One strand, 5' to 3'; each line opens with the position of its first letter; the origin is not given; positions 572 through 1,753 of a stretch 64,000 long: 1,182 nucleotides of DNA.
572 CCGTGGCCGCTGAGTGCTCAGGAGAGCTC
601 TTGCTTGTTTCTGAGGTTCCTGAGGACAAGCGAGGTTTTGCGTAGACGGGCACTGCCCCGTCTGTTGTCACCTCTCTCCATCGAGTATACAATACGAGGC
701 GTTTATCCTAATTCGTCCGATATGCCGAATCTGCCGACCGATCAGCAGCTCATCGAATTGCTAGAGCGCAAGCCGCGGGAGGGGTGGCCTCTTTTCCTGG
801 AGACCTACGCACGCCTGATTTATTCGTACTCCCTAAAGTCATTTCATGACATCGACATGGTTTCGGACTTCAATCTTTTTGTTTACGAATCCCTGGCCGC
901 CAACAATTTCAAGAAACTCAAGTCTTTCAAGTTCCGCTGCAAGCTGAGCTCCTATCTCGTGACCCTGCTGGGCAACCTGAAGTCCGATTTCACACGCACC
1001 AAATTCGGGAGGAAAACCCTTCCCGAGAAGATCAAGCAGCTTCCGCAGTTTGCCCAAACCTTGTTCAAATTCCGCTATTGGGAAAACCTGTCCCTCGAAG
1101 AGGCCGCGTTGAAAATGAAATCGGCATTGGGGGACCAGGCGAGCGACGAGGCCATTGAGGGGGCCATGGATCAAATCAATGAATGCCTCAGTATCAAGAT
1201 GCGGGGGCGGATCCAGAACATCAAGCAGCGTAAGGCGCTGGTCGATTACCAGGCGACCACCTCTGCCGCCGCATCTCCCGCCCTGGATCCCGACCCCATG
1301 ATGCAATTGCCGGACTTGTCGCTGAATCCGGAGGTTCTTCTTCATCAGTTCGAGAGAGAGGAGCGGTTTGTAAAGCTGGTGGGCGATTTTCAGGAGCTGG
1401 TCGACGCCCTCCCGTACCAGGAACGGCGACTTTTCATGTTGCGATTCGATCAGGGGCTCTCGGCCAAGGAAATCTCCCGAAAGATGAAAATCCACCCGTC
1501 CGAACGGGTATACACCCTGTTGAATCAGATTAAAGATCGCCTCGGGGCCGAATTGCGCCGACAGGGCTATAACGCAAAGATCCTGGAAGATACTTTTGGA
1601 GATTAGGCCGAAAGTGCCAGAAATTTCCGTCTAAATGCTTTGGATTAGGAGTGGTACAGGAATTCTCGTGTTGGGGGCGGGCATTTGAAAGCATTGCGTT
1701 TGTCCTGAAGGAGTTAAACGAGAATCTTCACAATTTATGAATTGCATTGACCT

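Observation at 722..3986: ECF-like sigma factor paired with a double-ZAS (zinc-binding anti-sigma motif) anti-sigma factor fused to a BepA-like M48 protease-TPR module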

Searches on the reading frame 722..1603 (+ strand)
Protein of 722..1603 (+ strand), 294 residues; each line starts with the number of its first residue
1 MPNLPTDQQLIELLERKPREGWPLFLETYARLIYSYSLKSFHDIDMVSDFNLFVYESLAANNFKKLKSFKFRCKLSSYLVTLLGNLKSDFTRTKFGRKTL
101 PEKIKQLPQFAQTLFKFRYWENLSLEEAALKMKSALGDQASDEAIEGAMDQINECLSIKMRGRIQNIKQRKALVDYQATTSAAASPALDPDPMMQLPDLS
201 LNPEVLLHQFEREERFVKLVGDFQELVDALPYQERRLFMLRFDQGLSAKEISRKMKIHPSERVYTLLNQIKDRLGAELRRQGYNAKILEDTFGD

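Call 3: search_protein_families(library=pfam, proteins=[window:722-1603:+], max_evalue=1)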
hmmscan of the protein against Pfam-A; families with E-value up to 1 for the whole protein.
window:722-1603:+ (294 aa): 6 families
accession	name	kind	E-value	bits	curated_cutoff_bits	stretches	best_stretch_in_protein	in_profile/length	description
PF08281.18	Sigma70_r4_2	-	2.3e-11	43.6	25.7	2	223-260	4-41/54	Sigma-70, region 4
PF04545.22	Sigma70_r4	-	9e-08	32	24.1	2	228-263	3-37/50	Sigma-70, region 4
PF21476.4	PF0610-like_N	-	0.042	14.5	33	1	243-270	12-38/50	PF0610-like, N-terminal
PF13384.12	HTH_23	-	0.06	13.6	24.6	1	233-260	5-32/50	Homeodomain-like domain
PF13936.12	HTH_38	-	0.091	13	27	1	232-260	7-35/44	Helix-turn-helix domain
PF22052.2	DUF6937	-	0.22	11.3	27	0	47-89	131-173/228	Domain of unknown function (DUF6937)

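Call 4: search_protein_families(library=ncbifam, proteins=[window:722-1603:+], max_evalue=1)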
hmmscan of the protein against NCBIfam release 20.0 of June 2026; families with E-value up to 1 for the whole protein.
window:722-1603:+ (294 aa): 33 families (the best 25 are shown)
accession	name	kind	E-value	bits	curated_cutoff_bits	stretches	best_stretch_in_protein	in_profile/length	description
TIGR02937.1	sigma70-ECF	superfamily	7.2e-11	42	42.9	1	25-274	6-161/165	sigma-70 family RNA polymerase sigma factor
TIGR02985.1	Sig70_bacteroi1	subfamily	8.8e-08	32.5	126.4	2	223-259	108-144/162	RNA polymerase sigma-70 factor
TIGR02989.1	Sig-70_gvs1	subfamily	3.9e-06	26.9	124.55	2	227-275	108-155/158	RNA polymerase sigma-70 factor, Rhodopirellula/Verrucomicrobium family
TIGR02479.1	FliA_WhiG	subfamily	7.1e-06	25.9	189.6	1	217-278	163-223/224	FliA/WhiG family RNA polymerase sigma factor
NF058625.1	sigma_PG0214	equivalog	1e-05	25.3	130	1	223-260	107-144/170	GFO_1088 family ECF-type sigma factor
NF009172.0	PRK12519.1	subfamily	1e-05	25.2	222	1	223-257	135-169/194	RNA polymerase sigma factor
NF006550.0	PRK09047.1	equivalog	1.1e-05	25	173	1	98-135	131-168/194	RNA polymerase sigma factor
NF053879.1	RNAPolSigSigVBac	equivalog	3.3e-05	23.6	190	2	222-274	100-155/160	RNA polymerase sigma factor SigV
NF008888.0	PRK11922.1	equivalog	4.1e-05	23.3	204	1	225-267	144-185/231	RNA polymerase sigma factor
NF007223.0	PRK09641.1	equivalog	5e-05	23.2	209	1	220-268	127-174/187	RNA polymerase sigma factor SigW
NF009173.0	PRK12520.1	equivalog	8.5e-05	22.3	255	1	223-276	125-177/191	RNA polymerase sigma factor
TIGR02943.1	Sig70_famx1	hypoth_equivalog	0.00011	22.1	162.2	1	216-284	121-185/188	RNA polymerase sigma-70 factor, TIGR02943 family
NF009196.0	PRK12544.1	equivalog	0.00014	21.3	287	1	223-261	142-180/208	RNA polymerase factor sigma-70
TIGR02952.1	Sig70_famx2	equivalog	0.00029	20.8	206.45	1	186-260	86-153/170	ECF subfamily RNA polymerase sigma factor, BldN family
NF005413.0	PRK06986.1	subfamily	0.00033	20.6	201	1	219-280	178-238/241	RNA polymerase sigma factor FliA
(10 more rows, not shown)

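Call 6: search_solved_structures(query=window:722-1603:+, max_evalue=1, show_alignments=3)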
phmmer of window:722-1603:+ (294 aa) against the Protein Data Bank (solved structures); distinct sequences matched with E-value up to 1: 7.
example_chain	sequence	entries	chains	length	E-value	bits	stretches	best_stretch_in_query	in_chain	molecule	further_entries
8z6g_B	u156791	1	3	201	0.0075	18.8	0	99-156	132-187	RNA polymerase sigma factor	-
6in7_B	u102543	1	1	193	0.012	18.1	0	99-141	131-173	RNA polymerase sigma-H factor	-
9isn_F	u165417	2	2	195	0.6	12.6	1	181-260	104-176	ECF sigma factor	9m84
7f73_A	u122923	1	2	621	0.63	12.5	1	191-292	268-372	MCherry fluorescent protein,Transmembrane protein 120B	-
8jzt_A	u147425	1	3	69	0.75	12.3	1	224-273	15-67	RNA polymerase sigma factor SigF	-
9wsf_A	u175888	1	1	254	0.89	12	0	199-278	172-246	RNA polymerase sigma factor FliA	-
9wsm_F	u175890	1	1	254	0.99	11.9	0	199-278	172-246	RNA polymerase sigma factor FliA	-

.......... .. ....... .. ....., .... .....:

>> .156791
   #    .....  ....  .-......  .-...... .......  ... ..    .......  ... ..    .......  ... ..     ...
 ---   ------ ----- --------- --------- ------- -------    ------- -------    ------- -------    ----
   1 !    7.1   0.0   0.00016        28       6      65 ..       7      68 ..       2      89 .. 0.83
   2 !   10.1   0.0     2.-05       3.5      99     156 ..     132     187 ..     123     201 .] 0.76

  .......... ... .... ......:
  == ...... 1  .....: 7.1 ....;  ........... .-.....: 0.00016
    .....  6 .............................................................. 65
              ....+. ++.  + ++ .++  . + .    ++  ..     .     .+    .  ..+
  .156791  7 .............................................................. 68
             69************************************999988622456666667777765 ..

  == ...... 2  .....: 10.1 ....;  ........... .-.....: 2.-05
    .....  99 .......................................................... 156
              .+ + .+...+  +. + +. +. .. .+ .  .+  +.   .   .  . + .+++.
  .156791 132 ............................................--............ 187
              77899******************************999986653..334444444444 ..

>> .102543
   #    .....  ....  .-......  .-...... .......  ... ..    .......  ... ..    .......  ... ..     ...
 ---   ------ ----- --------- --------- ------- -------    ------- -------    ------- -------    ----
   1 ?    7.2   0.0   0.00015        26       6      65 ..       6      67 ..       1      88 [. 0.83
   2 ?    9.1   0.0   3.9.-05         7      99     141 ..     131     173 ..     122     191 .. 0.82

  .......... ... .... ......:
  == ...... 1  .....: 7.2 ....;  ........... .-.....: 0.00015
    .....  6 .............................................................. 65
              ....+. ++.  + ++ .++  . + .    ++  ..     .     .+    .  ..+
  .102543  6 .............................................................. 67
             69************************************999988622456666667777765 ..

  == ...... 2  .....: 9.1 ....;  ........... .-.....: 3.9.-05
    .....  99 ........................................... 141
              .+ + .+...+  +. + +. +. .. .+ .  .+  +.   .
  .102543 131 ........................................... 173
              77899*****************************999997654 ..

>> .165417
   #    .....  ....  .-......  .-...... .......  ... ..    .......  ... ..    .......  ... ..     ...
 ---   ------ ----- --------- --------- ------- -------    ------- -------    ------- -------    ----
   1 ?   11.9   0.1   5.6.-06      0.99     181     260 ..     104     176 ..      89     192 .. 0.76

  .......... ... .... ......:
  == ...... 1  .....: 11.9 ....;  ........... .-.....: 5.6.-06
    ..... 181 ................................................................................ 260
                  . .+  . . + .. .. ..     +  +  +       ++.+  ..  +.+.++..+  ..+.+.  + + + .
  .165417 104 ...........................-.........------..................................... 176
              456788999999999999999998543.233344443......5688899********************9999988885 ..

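Call 8: find_homologous_proteins(query=window:722-1603:+, max_evalue=0.001)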
Query window:722-1603:+ (294 aa): 14 proteins with E <= 0.001 among 3049 candidates.
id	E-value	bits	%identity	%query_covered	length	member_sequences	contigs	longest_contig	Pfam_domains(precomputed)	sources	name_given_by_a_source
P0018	6.5e-175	598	91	100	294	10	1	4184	PF04545.23,PF08281.19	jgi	jgi:DNA-directed RNA polymerase specialized sigma24 family protein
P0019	6.5e-167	572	87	100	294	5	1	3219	PF08281.19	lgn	-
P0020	6.5e-150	516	79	100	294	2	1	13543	PF04545.23,PF08281.19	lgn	-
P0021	1.0e-142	492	75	100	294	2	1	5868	PF04545.23,PF08281.19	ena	-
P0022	3.8e-141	487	75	100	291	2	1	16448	PF04545.23,PF08281.19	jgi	jgi:DNA-directed RNA polymerase specialized sigma24 family protein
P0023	1.8e-140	485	75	100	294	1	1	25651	PF04545.23,PF08281.19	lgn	-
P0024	3.0e-139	481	73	100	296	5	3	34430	PF04545.23,PF08281.19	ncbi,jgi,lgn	jgi:RNA polymerase sigma factor (sigma-70 family)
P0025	1.4e-136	472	72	100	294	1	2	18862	PF04545.23,PF08281.19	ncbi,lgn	-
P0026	7.5e-136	470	71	98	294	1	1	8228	PF04545.23,PF08281.19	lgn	-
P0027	1.8e-132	459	70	100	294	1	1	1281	PF04545.23,PF08281.19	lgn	-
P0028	1.2e-131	456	69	100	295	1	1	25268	PF04545.23,PF08281.19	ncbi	-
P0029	1.4e-128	446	69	98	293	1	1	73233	PF04545.23,PF08281.19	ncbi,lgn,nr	ncbi:MAG: sigma factor-like helix-turn-helix DNA-binding protein [Acidobacteriia bacterium]|nr:sigma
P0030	2.1e-127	442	68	100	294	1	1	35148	PF04545.23,PF08281.19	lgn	-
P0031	1.4e-125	436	69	97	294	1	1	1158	PF04545.23,PF08281.19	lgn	-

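Call 20: predict_structure(alignment_id=A2)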
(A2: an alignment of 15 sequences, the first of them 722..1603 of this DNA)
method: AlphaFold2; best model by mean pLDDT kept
length: 294 residues; sequences in the alignment: 15
mean_pLDDT: 70.5   pTM: 0.33
mean pLDDT of the five models: 70.5, 68.6, 63.1, 62.9, 62.5
residues with pLDDT >= 90: 23; 70-90: 157; 50-70: 61; < 50: 53
segments of 3 or more residues with pLDDT < 50: 62-73, 96-98, 166-198
pLDDT, mean of each block of 10 residues (from residue 1): 64 75 76 77 70 71 48 57 68 55 74 75 74 84 82 65 45 36 38 43 66 82 89 88 87 87 91 91 86 71
secondary structure, 60 per line:
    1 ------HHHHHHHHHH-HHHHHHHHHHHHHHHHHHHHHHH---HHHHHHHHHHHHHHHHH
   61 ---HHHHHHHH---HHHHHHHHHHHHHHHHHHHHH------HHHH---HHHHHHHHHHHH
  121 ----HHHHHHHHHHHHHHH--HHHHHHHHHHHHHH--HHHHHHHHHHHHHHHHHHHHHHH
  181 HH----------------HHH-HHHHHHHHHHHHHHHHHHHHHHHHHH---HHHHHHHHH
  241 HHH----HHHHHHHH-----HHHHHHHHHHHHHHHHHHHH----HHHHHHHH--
elements in order: H7-16 H18-40 H44-60 H64-71 H75-95 H102-105 H109-120 H125-139 H142-155 H158-182 H203-228 H232-243 H248-255 H261-280 H285-292

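Call 23: fold_search(model_id=the predicted structure, library=pdb)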
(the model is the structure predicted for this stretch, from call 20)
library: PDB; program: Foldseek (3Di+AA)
matches with E <= 10: 136; with E <= 0.001: 3
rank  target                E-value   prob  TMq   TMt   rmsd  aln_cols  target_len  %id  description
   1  8x6g_H                1.1e-04  1.00  0.24  0.28  21.1       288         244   16  Cryo-EM structure of Staphylococcus aureus sigB-dependent RNAP-promoter open complex (released 2024-06-05)
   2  9a50_A                3.6e-04  1.00  0.24  0.26  20.4       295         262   14  Integrative model of RPSB-RPOC by crosslinking MS and deep learning (released 2024-09-18)
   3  9a7s_A                5.9e-04  1.00  0.23  0.26  17.1       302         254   16  Integrative model of RPSD-RPOB by crosslinking MS and deep learning (released 2024-09-18)
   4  6uu8_FFF              3.2e-03  0.99  0.23  0.25  22.6       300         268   16  E. coli mutant sigma-S transcription initiation complex with a 7-nt RNA ("Fresh" mutant crystal soaked with GTP, UTP (released 2020-08-26)
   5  6omf_F                3.4e-03  0.99  0.23  0.24  22.1       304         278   15  CryoEM structure of SigmaS-transcription initiation complex with activator Crl (released 2019-08-28)
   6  1rp3_E                9.4e-03  0.98  0.20  0.25  16.0       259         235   16  Cocrystal structure of the flagellar sigma/anti-sigma complex, Sigma-28/FlgM (released 2004-04-06)
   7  8dy9_F                1.0e-02  0.95  0.21  0.20  22.6       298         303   13  Streptomyces venezuelae RNAP unconstrained open promoter complex with WhiA and WhiB transcription factors (released 2023-03-01)
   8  1rp3_C                1.4e-02  0.94  0.19  0.23  16.6       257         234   19  Cocrystal structure of the flagellar sigma/anti-sigma complex, Sigma-28/FlgM (released 2004-04-06)
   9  8k60_F                1.7e-02  0.90  0.21  0.20  23.1       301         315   14  Cryo-EM structure of Streptomyces coelicolor transcription initiation complex with the global transcription factor Afs (released 2024-07-31)
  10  5e18_F                1.8e-02  0.92  0.20  0.18  22.2       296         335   14  T. thermophilus transcription initiation complex having a YYY discriminator sequence and a nontemplate-strand length c (released 2016-03-09)
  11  9e86_F                2.0e-02  0.87  0.20  0.19  22.4       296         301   15  De Novo Mycobacterium tuberculosis transcription initiation promoter complex with 5-mer RNA and open Beta' clamp (RNA  (released 2025-10-01)
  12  9ujp_F                2.0e-02  0.87  0.21  0.19  21.8       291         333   14  CryoEM structure of the T.thermophilus transcription initiation complex in the presence of Up4A (released 2025-10-22)
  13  7x74_F                2.0e-02  0.84  0.20  0.19  22.9       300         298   14  Cryo-EM structure of Streptomyces coelicolor transcription initial complex with two Zur dimers. (released 2022-08-03)
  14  4g7h_F                2.2e-02  0.89  0.22  0.19  22.1       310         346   15  Crystal structure of Thermus thermophilus transcription initiation complex (released 2012-10-31)
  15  5e17_F                2.5e-02  0.87  0.20  0.18  22.6       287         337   14  T. thermophilus transcription initiation complex having a RRR discriminator sequence and a nontemplate-strand length c (released 2016-03-09)
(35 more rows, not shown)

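Call 36: search_solved_structures(query=A2, max_evalue=10, show_alignments=4)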
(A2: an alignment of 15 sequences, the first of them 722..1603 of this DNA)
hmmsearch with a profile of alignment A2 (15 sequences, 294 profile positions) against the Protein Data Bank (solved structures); distinct sequences matched with E-value up to 10: 11.
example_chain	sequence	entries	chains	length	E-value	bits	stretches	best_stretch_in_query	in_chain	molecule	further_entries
8z6g_B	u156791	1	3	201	0.00058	22.4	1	99-150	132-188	RNA polymerase sigma factor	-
6in7_B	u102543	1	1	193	0.00087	21.8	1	99-153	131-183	RNA polymerase sigma-H factor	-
8jzt_A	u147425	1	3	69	0.025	17.1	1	223-278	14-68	RNA polymerase sigma factor SigF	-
9isn_F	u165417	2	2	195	0.1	15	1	178-259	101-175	ECF sigma factor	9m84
3vep_D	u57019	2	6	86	0.15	14.5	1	220-255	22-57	Probable RNA polymerase sigma-D factor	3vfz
1rp3_A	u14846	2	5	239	0.47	12.9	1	211-278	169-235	RNA polymerase sigma factor SIGMA-28 (FliA) | RNA polymerase sigma factor FliA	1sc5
6z4a_A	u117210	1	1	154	0.56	12.6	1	163-253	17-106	Spindle assembly abnormal protein 6 homolog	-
2mq8_A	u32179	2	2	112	1.1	11.6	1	211-290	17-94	De novo designed protein LFR1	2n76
9wsm_F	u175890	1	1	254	1.1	11.6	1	217-278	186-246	RNA polymerase sigma factor FliA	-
9wsf_A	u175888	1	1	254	1.2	11.6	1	217-278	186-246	RNA polymerase sigma factor FliA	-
6dxo_A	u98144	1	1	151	1.3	11.4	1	65-135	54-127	RNA polymerase ECF-subfamily sigma factor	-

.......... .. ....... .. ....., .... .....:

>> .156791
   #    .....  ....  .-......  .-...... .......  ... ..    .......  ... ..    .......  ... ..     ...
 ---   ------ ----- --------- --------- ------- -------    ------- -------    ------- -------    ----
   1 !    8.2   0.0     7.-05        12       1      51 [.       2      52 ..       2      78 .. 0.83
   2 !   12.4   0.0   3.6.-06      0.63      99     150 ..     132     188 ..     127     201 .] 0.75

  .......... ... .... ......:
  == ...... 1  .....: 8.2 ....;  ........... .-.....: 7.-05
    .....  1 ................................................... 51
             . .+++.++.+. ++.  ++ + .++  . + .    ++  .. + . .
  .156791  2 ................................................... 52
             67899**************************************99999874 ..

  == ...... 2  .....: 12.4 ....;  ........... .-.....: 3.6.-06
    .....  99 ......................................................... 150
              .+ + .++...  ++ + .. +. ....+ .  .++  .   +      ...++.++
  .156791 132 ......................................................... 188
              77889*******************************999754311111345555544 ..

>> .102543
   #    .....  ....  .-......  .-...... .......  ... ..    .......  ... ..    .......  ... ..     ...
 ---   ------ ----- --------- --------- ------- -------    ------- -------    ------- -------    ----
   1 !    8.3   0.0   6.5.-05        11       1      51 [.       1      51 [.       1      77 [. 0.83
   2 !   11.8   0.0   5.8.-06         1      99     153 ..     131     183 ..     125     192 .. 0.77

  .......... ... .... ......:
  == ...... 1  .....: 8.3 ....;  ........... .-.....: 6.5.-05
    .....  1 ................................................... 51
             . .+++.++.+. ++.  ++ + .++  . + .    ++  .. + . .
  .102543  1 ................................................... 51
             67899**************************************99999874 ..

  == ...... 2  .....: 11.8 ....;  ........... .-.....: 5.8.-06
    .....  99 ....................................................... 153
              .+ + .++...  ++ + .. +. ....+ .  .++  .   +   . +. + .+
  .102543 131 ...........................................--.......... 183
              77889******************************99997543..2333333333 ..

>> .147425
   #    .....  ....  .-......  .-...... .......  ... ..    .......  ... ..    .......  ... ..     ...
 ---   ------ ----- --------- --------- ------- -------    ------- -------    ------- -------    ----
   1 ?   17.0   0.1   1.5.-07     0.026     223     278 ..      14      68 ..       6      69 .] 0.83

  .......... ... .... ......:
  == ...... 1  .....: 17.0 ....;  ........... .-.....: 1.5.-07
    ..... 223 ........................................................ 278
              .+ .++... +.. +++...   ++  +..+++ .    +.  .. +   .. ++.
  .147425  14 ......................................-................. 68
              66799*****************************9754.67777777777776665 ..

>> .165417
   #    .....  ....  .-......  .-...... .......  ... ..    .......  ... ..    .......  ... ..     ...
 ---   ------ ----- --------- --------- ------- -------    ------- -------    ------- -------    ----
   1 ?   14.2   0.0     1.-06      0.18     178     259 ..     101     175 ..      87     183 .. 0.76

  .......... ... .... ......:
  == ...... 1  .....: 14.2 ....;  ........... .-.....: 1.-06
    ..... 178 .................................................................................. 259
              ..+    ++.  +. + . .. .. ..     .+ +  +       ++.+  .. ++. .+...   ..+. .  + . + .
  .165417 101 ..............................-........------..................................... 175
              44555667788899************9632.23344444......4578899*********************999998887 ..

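Call 48: find_homologous_proteins(query=A2, max_evalue=0.01)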
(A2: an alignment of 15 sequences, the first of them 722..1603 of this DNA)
Query A2 (15 sequences) (294 aa, profile of the alignment): 16 proteins with E <= 0.01 among 8000 candidates.
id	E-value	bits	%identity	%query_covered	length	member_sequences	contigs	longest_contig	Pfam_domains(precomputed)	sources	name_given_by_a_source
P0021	3.9e-170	583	75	100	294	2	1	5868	PF04545.23,PF08281.19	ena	-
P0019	2.1e-169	580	87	100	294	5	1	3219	PF08281.19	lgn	-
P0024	1.4e-168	578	73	100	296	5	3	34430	PF04545.23,PF08281.19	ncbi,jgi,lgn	jgi:RNA polymerase sigma factor (sigma-70 family)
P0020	2.4e-168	577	79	100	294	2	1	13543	PF04545.23,PF08281.19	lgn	-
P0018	2.5e-168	577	91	100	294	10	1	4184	PF04545.23,PF08281.19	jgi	jgi:DNA-directed RNA polymerase specialized sigma24 family protein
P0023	3.7e-167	573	75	100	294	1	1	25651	PF04545.23,PF08281.19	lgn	-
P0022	3.7e-166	570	75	100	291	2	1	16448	PF04545.23,PF08281.19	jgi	jgi:DNA-directed RNA polymerase specialized sigma24 family protein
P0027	1.4e-165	568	70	100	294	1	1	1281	PF04545.23,PF08281.19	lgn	-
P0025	3.8e-165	566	72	100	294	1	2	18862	PF04545.23,PF08281.19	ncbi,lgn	-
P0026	1.8e-164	564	71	98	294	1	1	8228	PF04545.23,PF08281.19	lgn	-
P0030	1.2e-162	558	68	100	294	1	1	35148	PF04545.23,PF08281.19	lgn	-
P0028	1.5e-162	558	69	100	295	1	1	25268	PF04545.23,PF08281.19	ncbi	-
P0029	2.4e-162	557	69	98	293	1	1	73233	PF04545.23,PF08281.19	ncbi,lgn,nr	ncbi:MAG: sigma factor-like helix-turn-helix DNA-binding protein [Acidobacteriia bacterium]|nr:sigma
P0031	9.4e-162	555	69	97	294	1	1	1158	PF04545.23,PF08281.19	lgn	-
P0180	8.0e-5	40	29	34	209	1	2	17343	PF04542.21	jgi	jgi:RNA polymerase sigma factor (sigma-70 family)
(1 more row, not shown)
